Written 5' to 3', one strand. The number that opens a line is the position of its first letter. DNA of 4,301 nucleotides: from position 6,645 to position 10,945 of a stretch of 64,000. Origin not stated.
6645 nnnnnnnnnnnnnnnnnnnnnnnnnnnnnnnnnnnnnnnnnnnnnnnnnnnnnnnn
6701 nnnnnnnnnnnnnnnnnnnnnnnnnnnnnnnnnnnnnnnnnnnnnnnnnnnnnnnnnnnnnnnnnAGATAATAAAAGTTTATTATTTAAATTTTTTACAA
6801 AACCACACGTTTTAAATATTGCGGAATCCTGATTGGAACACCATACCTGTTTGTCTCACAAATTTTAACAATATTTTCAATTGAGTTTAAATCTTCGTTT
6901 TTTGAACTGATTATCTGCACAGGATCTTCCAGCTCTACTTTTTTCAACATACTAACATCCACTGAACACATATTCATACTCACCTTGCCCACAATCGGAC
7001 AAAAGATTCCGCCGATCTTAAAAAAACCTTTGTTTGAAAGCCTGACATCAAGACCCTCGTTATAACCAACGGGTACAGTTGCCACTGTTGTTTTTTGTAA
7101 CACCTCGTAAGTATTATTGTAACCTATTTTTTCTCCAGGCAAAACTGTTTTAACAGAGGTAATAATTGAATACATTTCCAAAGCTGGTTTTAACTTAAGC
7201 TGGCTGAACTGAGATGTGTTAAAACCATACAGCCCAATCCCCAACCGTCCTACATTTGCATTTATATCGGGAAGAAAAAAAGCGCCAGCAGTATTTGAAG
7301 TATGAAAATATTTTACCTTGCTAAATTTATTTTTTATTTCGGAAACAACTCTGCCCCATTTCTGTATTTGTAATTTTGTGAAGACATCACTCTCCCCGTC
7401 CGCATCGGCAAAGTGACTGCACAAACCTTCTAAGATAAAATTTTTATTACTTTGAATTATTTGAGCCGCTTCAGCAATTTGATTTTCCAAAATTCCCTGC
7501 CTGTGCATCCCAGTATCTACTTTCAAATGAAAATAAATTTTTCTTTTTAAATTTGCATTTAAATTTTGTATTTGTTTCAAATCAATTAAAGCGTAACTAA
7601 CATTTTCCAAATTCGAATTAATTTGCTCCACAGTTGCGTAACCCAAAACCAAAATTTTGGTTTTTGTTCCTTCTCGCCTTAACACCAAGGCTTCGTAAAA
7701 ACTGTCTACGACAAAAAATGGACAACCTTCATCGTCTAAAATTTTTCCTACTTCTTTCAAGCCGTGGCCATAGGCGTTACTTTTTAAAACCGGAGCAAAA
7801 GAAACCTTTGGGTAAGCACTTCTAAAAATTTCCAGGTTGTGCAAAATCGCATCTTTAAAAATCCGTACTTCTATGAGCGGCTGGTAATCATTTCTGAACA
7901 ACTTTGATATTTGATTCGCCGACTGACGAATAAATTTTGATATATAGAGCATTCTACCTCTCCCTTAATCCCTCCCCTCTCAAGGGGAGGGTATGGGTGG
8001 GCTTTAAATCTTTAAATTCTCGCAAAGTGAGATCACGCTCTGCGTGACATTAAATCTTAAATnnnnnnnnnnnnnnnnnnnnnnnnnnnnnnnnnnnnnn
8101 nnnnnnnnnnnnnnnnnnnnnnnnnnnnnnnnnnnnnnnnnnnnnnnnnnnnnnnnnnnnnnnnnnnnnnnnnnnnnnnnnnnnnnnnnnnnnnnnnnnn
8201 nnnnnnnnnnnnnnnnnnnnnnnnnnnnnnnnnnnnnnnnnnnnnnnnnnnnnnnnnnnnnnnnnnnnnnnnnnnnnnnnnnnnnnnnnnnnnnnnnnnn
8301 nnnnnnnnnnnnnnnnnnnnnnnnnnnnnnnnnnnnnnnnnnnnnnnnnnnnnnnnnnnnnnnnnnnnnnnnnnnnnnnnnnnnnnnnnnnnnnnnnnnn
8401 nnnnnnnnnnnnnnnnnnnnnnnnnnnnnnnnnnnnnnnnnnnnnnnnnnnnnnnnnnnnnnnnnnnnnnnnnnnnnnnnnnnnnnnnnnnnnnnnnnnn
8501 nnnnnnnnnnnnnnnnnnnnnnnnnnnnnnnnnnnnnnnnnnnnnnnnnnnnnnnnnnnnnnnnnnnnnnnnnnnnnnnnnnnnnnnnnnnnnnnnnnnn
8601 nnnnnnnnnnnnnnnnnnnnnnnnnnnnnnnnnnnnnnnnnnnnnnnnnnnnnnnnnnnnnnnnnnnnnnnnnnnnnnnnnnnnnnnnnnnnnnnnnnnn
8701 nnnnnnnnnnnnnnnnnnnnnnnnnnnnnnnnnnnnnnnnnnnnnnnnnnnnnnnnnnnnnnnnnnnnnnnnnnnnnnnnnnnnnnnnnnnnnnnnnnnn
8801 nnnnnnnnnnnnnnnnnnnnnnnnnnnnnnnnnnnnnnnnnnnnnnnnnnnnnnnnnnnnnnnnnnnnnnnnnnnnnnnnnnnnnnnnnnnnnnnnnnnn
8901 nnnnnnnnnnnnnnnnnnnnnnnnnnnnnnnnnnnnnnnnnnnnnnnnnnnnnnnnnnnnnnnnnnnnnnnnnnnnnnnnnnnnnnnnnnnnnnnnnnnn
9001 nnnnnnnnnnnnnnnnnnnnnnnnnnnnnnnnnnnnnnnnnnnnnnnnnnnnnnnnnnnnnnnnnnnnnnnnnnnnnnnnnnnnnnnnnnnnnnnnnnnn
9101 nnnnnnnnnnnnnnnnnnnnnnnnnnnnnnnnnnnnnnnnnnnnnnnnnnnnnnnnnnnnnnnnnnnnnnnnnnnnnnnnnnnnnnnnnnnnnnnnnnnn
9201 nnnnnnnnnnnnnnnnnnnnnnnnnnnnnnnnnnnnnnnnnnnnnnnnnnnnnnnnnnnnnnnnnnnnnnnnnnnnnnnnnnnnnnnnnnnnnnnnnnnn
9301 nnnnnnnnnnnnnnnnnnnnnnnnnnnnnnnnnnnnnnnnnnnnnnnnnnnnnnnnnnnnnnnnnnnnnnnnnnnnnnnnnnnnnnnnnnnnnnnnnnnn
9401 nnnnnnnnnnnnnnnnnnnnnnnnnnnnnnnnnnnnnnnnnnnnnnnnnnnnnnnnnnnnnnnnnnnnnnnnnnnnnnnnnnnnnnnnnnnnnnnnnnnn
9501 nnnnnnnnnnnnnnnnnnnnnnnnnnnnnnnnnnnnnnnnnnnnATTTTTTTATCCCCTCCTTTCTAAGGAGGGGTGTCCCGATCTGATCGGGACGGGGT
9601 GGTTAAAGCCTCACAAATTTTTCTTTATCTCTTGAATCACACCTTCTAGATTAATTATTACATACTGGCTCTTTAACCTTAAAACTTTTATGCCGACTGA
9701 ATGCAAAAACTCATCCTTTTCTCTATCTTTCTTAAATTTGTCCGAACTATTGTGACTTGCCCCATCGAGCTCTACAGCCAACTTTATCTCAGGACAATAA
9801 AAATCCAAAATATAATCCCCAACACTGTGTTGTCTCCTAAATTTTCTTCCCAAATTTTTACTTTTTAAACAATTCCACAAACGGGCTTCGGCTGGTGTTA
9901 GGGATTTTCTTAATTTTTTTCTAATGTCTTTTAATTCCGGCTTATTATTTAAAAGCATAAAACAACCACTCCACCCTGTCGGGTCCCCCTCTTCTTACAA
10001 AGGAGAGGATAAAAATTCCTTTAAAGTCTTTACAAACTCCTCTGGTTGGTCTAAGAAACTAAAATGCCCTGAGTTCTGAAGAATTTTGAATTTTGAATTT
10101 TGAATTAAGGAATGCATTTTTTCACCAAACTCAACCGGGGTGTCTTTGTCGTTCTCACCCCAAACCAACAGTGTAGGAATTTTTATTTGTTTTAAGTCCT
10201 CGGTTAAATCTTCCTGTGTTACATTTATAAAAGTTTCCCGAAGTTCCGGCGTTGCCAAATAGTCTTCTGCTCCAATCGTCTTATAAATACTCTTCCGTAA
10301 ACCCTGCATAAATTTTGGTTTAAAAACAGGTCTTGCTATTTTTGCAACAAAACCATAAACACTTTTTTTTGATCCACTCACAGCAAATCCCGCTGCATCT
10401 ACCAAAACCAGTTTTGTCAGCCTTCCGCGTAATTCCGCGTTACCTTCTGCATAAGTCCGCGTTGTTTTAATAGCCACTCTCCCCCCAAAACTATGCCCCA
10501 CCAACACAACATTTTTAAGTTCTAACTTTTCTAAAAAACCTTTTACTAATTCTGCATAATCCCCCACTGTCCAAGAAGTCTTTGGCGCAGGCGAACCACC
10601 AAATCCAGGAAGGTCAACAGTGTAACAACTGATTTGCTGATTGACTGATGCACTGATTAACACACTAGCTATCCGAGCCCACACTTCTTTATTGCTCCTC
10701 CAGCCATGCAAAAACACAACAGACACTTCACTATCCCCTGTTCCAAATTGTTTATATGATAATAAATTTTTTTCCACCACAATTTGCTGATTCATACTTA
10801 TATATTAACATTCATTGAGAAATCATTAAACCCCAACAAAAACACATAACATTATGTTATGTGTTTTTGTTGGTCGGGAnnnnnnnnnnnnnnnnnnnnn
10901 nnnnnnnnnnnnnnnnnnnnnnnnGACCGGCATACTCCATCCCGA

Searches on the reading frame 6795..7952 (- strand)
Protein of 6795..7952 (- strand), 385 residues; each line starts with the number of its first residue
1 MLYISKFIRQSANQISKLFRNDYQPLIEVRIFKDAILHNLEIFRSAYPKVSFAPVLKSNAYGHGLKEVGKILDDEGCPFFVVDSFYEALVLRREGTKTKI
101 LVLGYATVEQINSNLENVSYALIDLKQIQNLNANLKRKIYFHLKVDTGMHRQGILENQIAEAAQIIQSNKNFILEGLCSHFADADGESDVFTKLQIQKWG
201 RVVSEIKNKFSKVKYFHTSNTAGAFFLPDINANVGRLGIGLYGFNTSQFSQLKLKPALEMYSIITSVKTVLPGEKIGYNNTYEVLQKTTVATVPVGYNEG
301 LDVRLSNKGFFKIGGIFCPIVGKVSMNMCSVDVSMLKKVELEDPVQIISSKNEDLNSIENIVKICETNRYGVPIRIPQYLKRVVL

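Call 62: search_protein_families(library=pfam, proteins=[window:6795-7952:-], max_evalue=0.0001)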
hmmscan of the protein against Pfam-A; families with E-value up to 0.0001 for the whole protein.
window:6795-7952:- (385 aa): 2 families
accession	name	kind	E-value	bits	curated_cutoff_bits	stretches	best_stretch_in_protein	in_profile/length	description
PF01168.26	Ala_racemase_N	-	1.2e-49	169.4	24.1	1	33-245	3-219/220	Alanine racemase, N-terminal domain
PF00842.27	Ala_racemase_C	-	2.8e-28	98.5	25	1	258-383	2-126/127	Alanine racemase, C-terminal domain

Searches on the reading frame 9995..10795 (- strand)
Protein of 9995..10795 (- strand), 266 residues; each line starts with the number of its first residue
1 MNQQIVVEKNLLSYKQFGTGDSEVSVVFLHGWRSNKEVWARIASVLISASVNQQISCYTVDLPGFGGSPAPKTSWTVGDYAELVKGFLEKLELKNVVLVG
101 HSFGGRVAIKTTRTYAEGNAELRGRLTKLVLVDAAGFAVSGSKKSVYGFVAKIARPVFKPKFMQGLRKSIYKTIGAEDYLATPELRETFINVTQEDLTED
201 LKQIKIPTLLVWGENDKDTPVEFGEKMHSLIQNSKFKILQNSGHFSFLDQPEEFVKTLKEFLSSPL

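Call 62: search_protein_families(library=pfam, proteins=[window:9995-10795:-], max_evalue=0.0001)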
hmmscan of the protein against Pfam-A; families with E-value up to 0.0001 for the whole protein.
window:9995-10795:- (266 aa): 5 families
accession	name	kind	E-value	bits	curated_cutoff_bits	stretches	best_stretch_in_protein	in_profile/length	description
PF12697.13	Abhydrolase_6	-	1.6e-27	98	26.3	1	26-256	1-216/217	Alpha/beta hydrolase family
PF00561.26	Abhydrolase_1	-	4.5e-25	89.2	25.8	2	26-158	3-136/245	alpha/beta hydrolase fold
PF12146.15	Hydrolase_4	-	5.2e-12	46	27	1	25-244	6-232/239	Serine aminopeptidase, S33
PF08386.16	Abhydrolase_4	-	2.5e-06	28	21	1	196-263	25-92/103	TAP-like protein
PF06342.18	DUF1057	-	1.6e-05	24.6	21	1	54-216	62-223/297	Alpha/beta hydrolase of unknown function (DUF1057)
